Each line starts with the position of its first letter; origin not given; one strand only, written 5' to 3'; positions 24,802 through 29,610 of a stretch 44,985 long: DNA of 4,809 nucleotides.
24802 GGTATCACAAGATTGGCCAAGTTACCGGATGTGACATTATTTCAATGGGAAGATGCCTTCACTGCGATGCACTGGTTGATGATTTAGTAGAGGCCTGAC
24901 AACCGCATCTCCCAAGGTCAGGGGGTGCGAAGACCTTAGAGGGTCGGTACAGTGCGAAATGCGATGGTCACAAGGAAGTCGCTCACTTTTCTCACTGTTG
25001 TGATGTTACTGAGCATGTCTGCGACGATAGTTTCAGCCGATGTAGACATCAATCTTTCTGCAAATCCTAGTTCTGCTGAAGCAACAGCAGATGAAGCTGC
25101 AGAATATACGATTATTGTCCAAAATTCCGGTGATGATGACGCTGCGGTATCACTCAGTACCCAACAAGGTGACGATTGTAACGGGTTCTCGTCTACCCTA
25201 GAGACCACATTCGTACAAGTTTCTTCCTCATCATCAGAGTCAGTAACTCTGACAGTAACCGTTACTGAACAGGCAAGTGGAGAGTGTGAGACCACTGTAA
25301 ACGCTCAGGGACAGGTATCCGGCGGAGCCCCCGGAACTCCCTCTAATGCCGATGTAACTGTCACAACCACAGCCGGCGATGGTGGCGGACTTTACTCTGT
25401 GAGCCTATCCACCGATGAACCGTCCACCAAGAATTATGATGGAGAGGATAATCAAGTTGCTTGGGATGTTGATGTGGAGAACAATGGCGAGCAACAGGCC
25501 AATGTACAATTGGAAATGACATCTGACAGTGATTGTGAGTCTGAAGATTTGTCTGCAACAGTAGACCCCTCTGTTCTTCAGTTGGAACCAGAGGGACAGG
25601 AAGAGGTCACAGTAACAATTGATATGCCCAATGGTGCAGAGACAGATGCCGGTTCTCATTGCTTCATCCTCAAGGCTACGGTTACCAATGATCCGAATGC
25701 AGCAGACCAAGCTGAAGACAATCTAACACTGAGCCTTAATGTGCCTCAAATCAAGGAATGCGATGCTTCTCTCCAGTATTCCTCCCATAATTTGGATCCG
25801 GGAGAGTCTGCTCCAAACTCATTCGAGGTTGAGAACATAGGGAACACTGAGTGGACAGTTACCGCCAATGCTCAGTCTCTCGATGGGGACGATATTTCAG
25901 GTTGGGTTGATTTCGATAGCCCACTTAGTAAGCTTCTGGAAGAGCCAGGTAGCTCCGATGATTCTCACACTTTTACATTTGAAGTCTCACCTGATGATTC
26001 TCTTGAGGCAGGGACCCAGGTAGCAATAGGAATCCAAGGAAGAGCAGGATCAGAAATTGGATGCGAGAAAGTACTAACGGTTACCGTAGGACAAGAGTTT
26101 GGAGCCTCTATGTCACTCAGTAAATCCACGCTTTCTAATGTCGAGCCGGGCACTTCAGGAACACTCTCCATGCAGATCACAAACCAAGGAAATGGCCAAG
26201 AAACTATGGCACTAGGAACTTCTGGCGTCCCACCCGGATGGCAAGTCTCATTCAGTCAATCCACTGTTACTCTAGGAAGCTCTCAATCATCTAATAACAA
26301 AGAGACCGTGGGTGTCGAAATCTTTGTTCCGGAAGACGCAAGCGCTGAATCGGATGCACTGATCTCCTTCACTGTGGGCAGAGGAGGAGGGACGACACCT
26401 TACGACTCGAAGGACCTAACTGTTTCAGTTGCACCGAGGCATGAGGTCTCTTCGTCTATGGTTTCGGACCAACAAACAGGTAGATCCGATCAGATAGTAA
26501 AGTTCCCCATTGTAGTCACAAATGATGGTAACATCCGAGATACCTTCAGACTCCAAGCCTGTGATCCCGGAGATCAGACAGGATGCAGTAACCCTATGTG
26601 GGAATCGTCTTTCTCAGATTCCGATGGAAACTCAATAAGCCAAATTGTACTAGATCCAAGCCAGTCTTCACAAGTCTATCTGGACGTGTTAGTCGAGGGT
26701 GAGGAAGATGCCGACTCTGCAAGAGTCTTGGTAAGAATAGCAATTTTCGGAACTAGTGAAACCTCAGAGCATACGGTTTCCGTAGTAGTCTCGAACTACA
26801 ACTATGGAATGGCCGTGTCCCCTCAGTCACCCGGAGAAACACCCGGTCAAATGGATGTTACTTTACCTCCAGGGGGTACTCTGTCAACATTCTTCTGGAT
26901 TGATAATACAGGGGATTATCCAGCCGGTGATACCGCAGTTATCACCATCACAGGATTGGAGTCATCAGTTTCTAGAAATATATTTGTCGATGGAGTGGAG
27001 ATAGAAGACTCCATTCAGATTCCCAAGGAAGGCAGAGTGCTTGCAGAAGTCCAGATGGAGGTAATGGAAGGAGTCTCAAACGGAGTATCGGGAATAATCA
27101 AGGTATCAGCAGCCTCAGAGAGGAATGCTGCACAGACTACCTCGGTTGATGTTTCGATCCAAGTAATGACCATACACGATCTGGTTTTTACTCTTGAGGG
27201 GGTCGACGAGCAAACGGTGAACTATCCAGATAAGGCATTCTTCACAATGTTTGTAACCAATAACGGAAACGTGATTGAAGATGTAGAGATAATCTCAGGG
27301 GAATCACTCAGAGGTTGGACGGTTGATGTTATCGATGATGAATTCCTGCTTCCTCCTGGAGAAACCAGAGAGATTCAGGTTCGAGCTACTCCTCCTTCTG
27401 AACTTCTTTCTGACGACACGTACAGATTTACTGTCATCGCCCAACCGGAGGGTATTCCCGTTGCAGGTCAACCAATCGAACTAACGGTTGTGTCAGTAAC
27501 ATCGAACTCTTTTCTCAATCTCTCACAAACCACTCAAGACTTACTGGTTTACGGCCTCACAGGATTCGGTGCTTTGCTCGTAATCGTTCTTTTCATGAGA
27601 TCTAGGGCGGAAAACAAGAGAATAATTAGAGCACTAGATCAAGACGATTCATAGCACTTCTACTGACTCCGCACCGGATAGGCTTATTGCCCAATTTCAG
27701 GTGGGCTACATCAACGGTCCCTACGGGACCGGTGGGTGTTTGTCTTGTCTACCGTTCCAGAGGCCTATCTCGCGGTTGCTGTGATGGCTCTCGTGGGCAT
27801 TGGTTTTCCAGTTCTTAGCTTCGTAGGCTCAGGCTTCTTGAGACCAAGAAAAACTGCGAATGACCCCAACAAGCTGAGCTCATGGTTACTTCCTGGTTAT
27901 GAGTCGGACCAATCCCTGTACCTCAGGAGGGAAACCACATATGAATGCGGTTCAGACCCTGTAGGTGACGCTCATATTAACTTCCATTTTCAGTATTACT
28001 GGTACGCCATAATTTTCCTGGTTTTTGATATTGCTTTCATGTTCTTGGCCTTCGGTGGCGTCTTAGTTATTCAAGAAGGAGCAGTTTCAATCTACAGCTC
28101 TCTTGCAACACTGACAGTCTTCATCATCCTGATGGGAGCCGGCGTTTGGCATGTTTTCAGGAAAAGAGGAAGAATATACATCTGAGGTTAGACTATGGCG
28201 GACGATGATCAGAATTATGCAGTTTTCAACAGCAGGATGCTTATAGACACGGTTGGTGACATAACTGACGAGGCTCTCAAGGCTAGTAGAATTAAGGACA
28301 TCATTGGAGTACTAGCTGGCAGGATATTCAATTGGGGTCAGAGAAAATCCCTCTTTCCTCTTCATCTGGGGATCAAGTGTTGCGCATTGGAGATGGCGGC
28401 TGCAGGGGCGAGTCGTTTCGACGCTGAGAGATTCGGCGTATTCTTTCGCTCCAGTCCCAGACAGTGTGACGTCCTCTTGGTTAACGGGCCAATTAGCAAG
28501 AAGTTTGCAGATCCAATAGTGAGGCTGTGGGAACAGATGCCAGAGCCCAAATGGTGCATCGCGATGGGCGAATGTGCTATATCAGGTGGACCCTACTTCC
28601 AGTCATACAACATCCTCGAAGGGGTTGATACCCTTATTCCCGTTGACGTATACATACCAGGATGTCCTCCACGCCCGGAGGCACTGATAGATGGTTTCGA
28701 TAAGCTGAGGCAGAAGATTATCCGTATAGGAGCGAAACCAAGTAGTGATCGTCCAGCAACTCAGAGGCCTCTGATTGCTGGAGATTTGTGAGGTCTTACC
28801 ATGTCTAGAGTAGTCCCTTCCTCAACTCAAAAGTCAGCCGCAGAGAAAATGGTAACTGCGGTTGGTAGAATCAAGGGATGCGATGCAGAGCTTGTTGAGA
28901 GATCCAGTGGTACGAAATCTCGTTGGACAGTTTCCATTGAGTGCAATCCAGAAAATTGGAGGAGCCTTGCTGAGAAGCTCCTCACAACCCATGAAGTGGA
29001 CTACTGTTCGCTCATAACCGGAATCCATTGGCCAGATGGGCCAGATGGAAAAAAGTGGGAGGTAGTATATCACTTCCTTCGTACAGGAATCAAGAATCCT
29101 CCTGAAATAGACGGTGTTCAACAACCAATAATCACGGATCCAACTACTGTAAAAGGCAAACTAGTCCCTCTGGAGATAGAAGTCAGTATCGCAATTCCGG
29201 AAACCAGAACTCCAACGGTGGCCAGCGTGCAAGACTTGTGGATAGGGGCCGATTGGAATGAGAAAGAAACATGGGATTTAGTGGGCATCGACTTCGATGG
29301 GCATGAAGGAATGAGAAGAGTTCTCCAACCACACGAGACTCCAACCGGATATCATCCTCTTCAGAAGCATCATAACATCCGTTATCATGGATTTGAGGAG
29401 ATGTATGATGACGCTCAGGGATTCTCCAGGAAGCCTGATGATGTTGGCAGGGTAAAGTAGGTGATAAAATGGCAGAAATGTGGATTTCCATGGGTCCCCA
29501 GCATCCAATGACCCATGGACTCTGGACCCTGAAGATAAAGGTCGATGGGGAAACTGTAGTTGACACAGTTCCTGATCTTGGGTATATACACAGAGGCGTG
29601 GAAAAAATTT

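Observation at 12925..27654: Five-gene, same-strand envelope locus (4853 aa) with only one recognisable enzyme: candidate undescribed cell-surface system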

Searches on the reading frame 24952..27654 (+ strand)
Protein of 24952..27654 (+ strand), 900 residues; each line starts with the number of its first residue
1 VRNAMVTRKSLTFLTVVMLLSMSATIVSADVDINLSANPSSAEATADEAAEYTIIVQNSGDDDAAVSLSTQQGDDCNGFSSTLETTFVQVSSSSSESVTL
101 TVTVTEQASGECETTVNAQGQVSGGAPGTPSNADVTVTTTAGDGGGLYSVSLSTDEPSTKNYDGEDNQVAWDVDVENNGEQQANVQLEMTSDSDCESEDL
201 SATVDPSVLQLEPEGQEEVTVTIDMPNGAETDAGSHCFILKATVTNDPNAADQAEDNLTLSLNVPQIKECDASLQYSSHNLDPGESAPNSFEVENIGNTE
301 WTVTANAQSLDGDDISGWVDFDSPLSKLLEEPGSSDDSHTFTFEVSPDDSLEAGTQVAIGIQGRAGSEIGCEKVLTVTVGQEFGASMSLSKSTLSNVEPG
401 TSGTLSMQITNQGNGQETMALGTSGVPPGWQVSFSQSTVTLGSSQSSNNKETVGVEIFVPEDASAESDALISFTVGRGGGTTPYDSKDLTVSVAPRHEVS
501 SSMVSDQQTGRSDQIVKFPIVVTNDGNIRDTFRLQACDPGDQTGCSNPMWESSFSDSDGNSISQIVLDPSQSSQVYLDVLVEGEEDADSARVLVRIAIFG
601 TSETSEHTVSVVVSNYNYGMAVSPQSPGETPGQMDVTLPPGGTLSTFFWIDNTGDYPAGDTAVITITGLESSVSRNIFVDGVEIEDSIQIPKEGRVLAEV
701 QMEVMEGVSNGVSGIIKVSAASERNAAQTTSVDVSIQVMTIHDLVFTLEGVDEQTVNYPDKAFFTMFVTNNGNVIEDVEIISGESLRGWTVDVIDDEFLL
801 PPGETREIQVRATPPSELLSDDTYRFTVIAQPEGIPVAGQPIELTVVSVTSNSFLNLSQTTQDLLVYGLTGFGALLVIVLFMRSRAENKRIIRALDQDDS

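Call 4: search_protein_families(library=pfam, proteins=[window:24952-27654:+], max_evalue=0.01)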
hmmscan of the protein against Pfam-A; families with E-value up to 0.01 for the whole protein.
window:24952-27654:+ (900 aa): 7 families
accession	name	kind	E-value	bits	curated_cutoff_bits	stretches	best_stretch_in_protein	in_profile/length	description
PF11614.14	FixG_C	-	7.4e-11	42.7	25.6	0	173-254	37-112/119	IG-like fold at C-terminal of FixG, putative oxidoreductase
PF06280.18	fn3_5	-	1.7e-08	35.6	27.6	1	159-231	23-86/112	Fn3-like domain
PF22544.2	HYDIN_VesB_CFA65-like_Ig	-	2.2e-08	34.7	25.5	1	48-120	19-90/100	HYDIN/CFA65/VesB-like, Ig-like domain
PF22067.2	Cep192_D3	-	1.7e-07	31.7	27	0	177-225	27-69/99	Cep192 domain 3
PF23619.1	Ig_VWA7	-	2.9e-05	24.7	27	1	395-481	10-90/104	VWA7 Ig-like domain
PF10633.15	NPCBM_assoc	-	0.00032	21.3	24.4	0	397-465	1-66/78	NPCBM-associated, NEW3 domain of alpha-galactosidase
PF00345.26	PapD_N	-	0.003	18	23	0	170-246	17-97/126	Pili and flagellar-assembly chaperone, PapD N-terminal domain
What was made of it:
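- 24952..27654 (+): g5, 900 aa. Signal peptide, about seven Ig-like (CARDB/NEW3/FixG_C-type) domains with conserved cysteine pairs, C-terminal TM (864-882) and a short basic tail. FixG_C 42.7, fn3_5 35.6 and HYDIN-type Ig 34.7 bits (call 4).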

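Call 8: search_protein_families(library=ncbifam, proteins=[window:24952-27654:+], max_evalue=0.01)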
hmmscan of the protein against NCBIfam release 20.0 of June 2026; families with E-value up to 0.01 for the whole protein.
window:24952-27654:+ (900 aa): 2 families
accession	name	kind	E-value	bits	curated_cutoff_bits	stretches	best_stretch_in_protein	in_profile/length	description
NF041740.1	choice_anch_T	equivalog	1.7e-21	76.5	70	4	172-300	52-176/259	choice-of-anchor T family protein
TIGR01451.2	B_ant_repeat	repeat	0.005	16.8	24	0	40-65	4-29/53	DUF11 type repeat protein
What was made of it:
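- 24952..27654 (+): NCBIfam choice_anch_T scores 76.5 bits against a cut-off of 70 (call 8).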

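Call 14: search_solved_structures(query=window:24952-27654:+, max_evalue=0.1)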
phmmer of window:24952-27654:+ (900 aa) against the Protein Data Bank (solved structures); distinct sequences matched with E-value up to 0.1: 2.
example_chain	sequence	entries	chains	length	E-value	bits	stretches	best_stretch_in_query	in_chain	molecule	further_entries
1poq_A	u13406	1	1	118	0.06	14.8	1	101-200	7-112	YPM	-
1pm4_A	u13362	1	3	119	0.061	14.8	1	101-200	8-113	YPM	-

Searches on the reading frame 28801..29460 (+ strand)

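Call 6: search_protein_families(library=pfam, proteins=[window:28801-29460:+], max_evalue=0.001)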
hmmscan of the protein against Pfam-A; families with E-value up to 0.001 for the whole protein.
window:28801-29460:+ (219 aa): 1 family
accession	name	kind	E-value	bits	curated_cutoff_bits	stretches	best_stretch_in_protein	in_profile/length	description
PF00329.25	Complex1_30kDa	-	4.5e-25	89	22.5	1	46-194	1-121/124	Respiratory-chain NADH dehydrogenase, 30 Kd subunit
